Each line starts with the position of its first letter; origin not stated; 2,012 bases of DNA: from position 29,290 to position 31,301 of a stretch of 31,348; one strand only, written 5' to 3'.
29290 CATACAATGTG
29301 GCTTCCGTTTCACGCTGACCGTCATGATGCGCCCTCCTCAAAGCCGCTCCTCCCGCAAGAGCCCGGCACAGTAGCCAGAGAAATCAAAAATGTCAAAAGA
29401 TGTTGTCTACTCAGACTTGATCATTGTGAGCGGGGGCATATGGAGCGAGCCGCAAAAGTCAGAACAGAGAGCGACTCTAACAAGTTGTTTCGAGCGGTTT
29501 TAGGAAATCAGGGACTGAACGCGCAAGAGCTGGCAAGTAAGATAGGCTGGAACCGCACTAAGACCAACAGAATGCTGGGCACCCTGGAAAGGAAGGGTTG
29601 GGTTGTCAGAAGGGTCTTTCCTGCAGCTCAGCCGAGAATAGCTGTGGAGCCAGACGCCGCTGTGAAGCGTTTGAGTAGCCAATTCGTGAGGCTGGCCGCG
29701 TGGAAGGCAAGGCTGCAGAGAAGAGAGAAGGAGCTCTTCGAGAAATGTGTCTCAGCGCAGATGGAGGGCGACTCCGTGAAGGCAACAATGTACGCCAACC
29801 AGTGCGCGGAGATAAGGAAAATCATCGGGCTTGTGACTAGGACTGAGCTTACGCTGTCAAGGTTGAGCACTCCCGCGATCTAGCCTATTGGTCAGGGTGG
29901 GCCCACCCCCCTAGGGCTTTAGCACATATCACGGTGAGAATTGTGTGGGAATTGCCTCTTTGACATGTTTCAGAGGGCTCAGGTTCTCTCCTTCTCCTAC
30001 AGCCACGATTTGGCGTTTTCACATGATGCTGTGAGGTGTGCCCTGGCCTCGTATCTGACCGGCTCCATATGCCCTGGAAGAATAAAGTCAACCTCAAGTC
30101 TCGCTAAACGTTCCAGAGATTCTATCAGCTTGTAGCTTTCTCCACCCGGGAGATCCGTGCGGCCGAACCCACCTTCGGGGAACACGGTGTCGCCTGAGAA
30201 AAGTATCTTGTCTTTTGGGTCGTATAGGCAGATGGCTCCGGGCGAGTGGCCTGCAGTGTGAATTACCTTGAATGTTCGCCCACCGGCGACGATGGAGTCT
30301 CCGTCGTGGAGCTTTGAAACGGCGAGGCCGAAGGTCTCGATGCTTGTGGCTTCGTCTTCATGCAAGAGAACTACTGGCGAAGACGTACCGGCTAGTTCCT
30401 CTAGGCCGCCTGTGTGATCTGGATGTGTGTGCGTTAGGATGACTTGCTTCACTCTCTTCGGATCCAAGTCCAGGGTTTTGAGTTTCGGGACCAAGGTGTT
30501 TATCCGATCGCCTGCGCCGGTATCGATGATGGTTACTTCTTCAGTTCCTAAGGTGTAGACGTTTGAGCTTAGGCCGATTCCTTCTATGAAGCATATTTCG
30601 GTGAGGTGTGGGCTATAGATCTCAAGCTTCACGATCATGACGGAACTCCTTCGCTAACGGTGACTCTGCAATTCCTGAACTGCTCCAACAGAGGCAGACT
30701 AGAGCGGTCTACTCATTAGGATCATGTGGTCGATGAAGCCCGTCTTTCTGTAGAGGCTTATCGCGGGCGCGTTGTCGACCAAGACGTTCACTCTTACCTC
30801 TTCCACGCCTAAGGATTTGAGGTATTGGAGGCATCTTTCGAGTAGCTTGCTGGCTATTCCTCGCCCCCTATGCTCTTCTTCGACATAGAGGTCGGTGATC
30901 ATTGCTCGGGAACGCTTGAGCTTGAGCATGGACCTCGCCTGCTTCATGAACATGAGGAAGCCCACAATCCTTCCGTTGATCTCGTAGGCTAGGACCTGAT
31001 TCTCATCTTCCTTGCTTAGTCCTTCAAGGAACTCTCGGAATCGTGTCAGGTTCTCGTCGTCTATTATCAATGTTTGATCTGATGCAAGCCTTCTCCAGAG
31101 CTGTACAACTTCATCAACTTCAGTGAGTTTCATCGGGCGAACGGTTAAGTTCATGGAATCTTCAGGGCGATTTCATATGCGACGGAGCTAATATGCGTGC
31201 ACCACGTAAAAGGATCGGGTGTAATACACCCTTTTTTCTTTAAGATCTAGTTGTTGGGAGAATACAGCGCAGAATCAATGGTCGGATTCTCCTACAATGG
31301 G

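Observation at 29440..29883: Winged-helix DNA-binding domain fused to a truncated CdvB/ESCRT-III hairpin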

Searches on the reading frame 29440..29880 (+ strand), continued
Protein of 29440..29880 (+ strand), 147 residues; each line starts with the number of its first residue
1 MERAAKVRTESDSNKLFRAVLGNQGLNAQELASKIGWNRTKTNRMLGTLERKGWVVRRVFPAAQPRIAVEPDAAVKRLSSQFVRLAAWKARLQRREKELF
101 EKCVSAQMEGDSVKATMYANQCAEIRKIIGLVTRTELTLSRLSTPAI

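Call 84: find_encoding_contigs(protein=P0108, flank=6000, max_places=1)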
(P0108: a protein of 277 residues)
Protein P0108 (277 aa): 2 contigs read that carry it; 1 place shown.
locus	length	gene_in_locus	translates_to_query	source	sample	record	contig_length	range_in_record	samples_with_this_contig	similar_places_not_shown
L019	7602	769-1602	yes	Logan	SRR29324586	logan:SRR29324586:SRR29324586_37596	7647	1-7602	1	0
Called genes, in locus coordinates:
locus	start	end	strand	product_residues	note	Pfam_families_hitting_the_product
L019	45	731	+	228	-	PF18822:CdvA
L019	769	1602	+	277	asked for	-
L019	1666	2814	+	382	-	PF00004:AAA, PF05496:RuvB_N (faint), PF17862:AAA_lid_3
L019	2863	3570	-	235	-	-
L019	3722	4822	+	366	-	PF01950:FBPase_3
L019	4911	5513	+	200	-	PF00121:TIM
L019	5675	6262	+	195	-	PF00571:CBS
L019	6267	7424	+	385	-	PF00483:NTP_transferase, PF12804:NTP_transf_3, PF24894:Hexapep_GlmU (faint), PF25084:LbH_EIF2B, PF25087:GMPPB_C, PF00132:Hexapep (weak)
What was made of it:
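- On cdv division locus component: The control P0108 lies in a cdvA-cdvB-AAA operon (call 84).
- The related full-length CdvB P0108 lies in a cdvA-cdvB-cdvC operon (call 84).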

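Call 85: search_solved_structures(query=A2, max_evalue=1)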
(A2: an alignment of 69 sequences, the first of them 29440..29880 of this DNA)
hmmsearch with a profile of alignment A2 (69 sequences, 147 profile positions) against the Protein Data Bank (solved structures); distinct sequences matched with E-value up to 1: 32.
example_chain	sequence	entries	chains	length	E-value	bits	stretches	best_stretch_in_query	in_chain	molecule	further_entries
9s9j_A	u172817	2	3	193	7.1e-16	61.4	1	76-142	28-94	Cell division protein CdvB, Vps2 like protein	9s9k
9s97_A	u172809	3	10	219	8.5e-14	54.7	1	74-143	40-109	Cell division protein B2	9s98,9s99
8xt8_A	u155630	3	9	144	3.9e-05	26.6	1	10-60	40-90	MarR family transcriptional regulator | MarR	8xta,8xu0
8xt8_B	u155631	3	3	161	4.9e-05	26.2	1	10-59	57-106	MarR family transcriptional regulator | MarR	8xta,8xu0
4mnu_A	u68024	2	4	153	0.012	18.5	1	20-78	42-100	SlyA-like transcription regulator | MarR family transcriptional regulator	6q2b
3nrv_A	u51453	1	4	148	0.021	17.7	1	15-80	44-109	Putative transcriptional regulator (MarR/EmrR family)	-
8s9p_B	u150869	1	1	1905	0.022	17.6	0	22-45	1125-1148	Low-density lipoprotein receptor-related protein 4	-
1mkm_A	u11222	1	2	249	0.047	16.6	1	16-58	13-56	IclR transcriptional regulator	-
7r81_a2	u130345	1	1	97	0.055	16.4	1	9-66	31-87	40S ribosomal protein S25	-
5gje_A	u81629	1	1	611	0.13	15.2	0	5-45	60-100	Low-density lipoprotein receptor-related protein 6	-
8ffe_A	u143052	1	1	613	0.13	15.2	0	5-45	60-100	Low-density lipoprotein receptor-related protein 6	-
4dg6_A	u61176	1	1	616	0.13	15.1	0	5-45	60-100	Low-density lipoprotein receptor-related protein 6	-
3s94_A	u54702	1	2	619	0.13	15.1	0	5-45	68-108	Low-density lipoprotein receptor-related protein 6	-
6l6r_A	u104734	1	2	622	0.13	15.1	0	5-45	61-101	Low-density lipoprotein receptor-related protein 6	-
8ctg_C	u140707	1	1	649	0.15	14.9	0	5-45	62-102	Low-density lipoprotein receptor-related protein 6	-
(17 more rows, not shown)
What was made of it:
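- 29467..29613 (+): Winged helix-turn-helix, residues 10-58. Helices at 12-22, 28-35 and 39-51, then WVVRR. Strongly basic. Best PDB matches are MarR-family regulators, E 3.9e-5 (call 85).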

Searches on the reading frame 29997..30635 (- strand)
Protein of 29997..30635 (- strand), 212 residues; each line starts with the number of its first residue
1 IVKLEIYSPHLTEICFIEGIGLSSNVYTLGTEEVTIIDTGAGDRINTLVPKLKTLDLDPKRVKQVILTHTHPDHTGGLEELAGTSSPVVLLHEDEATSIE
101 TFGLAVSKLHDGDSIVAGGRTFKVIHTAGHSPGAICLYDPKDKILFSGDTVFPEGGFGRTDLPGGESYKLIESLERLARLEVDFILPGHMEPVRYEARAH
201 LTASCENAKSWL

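Call 78: search_protein_families(library=pfam, proteins=[window:29997-30635:-], max_evalue=0.00001)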
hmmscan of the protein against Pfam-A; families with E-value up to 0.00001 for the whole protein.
window:29997-30635:- (212 aa): 3 families
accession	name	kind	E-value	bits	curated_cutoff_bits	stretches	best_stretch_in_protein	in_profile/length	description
PF00753.33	Lactamase_B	-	8.5e-36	124.2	22.7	1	21-189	3-196/196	Metallo-beta-lactamase superfamily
PF19583.5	ODP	-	3.8e-14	53.4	27.2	1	31-150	11-136/194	ODP family beta lactamase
PF12706.13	Lactamase_B_2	-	1.6e-06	28.3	27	1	37-151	5-144/200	Beta-lactamase superfamily domain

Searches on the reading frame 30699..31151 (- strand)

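Call 78: search_protein_families(library=pfam, proteins=[window:30699-31151:-], max_evalue=0.00001)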
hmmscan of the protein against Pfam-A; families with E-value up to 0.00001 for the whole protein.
window:30699-31151:- (150 aa): 9 families
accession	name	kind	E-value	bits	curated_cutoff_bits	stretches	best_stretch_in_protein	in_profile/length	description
PF00583.31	Acetyltransf_1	-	1.2e-21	77.6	20.7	1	33-139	16-116/116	Acetyltransferase (GNAT) family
PF13508.13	Acetyltransf_7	-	4.7e-15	56.2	27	1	50-140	2-83/84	Acetyltransferase (GNAT) domain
PF13673.13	Acetyltransf_10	-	2.9e-12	47.1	23.6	1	32-141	7-109/128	Acetyltransferase (GNAT) domain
PF13527.13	Acetyltransf_9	-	3e-11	43.9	25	1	4-139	2-124/127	Acetyltransferase (GNAT) domain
PF13420.13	Acetyltransf_4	-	3.5e-10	40.6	24.3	1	27-139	26-134/155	Acetyltransferase (GNAT) domain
PF13302.13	Acetyltransf_3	-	8e-09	36.7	25.4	1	2-139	2-137/138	Acetyltransferase (GNAT) domain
PF08445.16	FR47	-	5.1e-07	30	22.1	1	79-140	18-78/86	FR47-like protein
PF17013.11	Acetyltransf_15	-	6.5e-07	29.4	35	1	45-112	30-102/210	Putative acetyl-transferase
PF14542.12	Acetyltransf_CG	-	5e-06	27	30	1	78-115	20-57/80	GCN5-related N-acetyl-transferase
